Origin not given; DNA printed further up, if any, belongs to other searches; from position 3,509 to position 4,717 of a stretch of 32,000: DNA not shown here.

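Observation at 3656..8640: Two-gene operon: giant SF1 helicase-endonuclease fusion translationally coupled to an all-pentapeptide-repeat (DNA-mimic fold) protein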

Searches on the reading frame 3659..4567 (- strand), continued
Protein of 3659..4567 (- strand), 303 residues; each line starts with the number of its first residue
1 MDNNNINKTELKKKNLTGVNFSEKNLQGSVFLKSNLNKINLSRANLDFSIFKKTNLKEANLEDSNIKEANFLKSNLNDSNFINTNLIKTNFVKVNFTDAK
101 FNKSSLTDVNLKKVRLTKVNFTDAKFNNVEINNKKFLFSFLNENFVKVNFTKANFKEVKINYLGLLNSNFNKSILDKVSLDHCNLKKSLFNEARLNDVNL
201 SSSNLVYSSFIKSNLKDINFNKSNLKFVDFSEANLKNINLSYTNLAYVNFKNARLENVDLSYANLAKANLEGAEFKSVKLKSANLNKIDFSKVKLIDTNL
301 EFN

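Call 44: predict_structure(alignment_id=A3)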
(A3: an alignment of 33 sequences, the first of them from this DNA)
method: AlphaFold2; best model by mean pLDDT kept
length: 303 residues; sequences in the alignment: 33
mean_pLDDT: 92.2   pTM: 0.88
mean pLDDT of the five models: 92.2, 92.0, 90.3, 88.9, 86.4
residues with pLDDT >= 90: 258; 70-90: 20; 50-70: 17; < 50: 8
segments of 3 or more residues with pLDDT < 50: 1-7
pLDDT, mean of each block of 10 residues (from residue 1): 48 90 96 97 97 97 98 98 97 95 97 93 96 65 79 97 93 98 96 98 98 99 98 99 98 97 97 95 93 80 51
secondary structure, 60 per line:
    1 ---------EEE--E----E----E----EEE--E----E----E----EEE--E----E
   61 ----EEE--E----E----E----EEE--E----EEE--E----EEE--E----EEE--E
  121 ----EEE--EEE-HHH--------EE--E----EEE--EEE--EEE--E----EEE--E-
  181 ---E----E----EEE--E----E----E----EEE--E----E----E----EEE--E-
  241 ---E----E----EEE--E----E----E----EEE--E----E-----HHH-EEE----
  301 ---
elements in order: E10-12 E30-32 E50-52 E65-67 E85-87 E95-97 E105-107 E115-117 E125-127 E130-132 E154-156 E159-161 E164-166 E174-176 E194-196 E214-216 E234-236 E254-256 E274-276 E294-296

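Call 47: fold_search(model_id=the predicted structure, library=pdb)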
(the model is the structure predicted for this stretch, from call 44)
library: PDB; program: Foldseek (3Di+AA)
matches with E <= 10: 715; with E <= 0.001: 64
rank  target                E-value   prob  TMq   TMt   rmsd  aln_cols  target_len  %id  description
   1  3du1                  5.3e-11  1.00  0.33  0.41  11.1       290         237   20  The 2.0 Angstrom Resolution Crystal Structure of HetL, a Pentapeptide Repeat Protein involved in Heterocyst Differentiat (released 2008-11-11)
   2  4yfo                  4.0e-10  1.00  0.29  0.36  12.5       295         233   19  beta1_ex1 (released 2016-03-16)
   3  5dns_A                5.5e-10  1.00  0.22  0.29  12.4       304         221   17  t1428 loop variant in P3221 (released 2016-09-28)
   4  5dqa_A                7.9e-10  1.00  0.26  0.36  12.2       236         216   19  t3284 loop variant of beta1 (released 2016-08-31)
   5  5dqa_C                1.2e-09  1.00  0.27  0.35  12.0       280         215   18  t3284 loop variant of beta1 (released 2016-08-31)
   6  5dn0                  1.2e-09  1.00  0.29  0.39  12.1       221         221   19  t1555 loop variant (released 2016-08-31)
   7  4yei_A                1.7e-09  1.00  0.50  0.69   5.3       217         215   21  Beta1mut synthetic solenoid protein (released 2016-03-09)
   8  4yc5                  4.3e-09  1.00  0.29  0.40  13.2       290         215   19  Beta1 synthetic solenoid protein (released 2016-03-09)
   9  2j8k                  5.7e-09  1.00  0.37  0.61   6.4       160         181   26  Structure of the fusion of NP275 and NP276, pentapeptide repeat proteins from Nostoc punctiforme (released 2006-12-07)
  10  4ycq                  1.7e-08  1.00  0.22  0.34  16.8       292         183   18  Beta1 synthetic solenoid protein (released 2016-03-09)
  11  5dns_B                1.8e-08  1.00  0.19  0.27  13.1       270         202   18  t1428 loop variant in P3221 (released 2016-09-28)
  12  5di5                  9.7e-08  1.00  0.22  0.33  15.3       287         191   19  beta1 t801 loop variant in P3221 (released 2016-08-31)
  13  2xty_B                9.7e-08  1.00  0.18  0.23  10.9       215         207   18  Structure of QnrB1 (R167E-Trypsin Treated), a plasmid-mediated fluoroquinolone resistance protein (released 2010-10-27)
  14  2xt4_B                1.5e-07  1.00  0.17  0.25  13.7       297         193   12  Structure of the pentapeptide repeat protein AlbG, a resistance factor for the topoisomerase poison albicidin. (released 2010-10-13)
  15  2xtw_B                1.6e-07  1.00  0.33  0.45   8.1       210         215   14  Structure of QnrB1 (Full length), a plasmid-mediated fluoroquinolone resistance protein (released 2010-10-20)
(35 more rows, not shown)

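Call 59: search_protein_representatives(protein=window:3659-4567:-)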
Query: 303 residues. Proteins with E-value up to 0.001 (for the whole library): 56458; up to 1e-10: 10834; up to 1e-30: 192. The best 150 are listed.
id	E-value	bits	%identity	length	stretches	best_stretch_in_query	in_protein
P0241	4.5e-83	295.3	29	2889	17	9-286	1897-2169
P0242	3.7e-74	266.1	31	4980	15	179-289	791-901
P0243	8.0e-72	258.4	31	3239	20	75-285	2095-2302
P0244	3.5e-67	243.2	28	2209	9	23-286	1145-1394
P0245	1.5e-65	237.9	31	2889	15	144-301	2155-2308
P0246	6.3e-65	235.8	29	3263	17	3-291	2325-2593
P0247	7.9e-61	222.4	31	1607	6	25-284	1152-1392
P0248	7.3e-60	219.2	25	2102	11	6-301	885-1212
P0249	5.2e-59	216.4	29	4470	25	15-291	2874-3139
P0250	6.0e-59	216.2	31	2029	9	39-273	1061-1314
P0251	1.2e-56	208.6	30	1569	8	7-276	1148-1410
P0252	4.5e-55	203.5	28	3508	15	5-288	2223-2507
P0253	3.2e-53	197.4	35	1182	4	5-300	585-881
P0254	4.6e-53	196.9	27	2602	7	37-287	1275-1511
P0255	1.1e-51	192.4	37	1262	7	182-302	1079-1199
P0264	4.0e-47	177.4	32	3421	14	206-299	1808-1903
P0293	7.8e-40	153.6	34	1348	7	19-292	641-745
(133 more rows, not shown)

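Call 64: find_related_loci(query=A2, collection=metagenome_contigs, flank=6000)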
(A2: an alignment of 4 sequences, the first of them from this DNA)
Query A2 (303 aa) in metagenome_contigs; peptide patterns used: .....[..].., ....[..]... (x = any residue, [..] = any of these).
600 stretches matched a pattern (row limit reached: there are more); 8 encode a relative of the query (tblastn E <= 1e-3); 8 distinct loci.
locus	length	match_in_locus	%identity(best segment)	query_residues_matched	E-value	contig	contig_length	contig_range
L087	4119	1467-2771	27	6-300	9e-27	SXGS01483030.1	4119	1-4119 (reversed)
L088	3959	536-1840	27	6-300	8e-27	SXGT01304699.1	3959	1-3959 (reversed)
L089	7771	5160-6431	25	1-300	7e-24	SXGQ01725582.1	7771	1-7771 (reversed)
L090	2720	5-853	32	1-302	1e-20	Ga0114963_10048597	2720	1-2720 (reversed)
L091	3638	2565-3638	27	1-300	6e-14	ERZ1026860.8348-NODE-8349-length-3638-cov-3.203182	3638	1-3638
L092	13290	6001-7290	29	4-295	5e-11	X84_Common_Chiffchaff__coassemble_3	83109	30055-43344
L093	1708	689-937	34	5-294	4e-10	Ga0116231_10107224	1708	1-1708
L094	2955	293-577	31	6-301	5e-6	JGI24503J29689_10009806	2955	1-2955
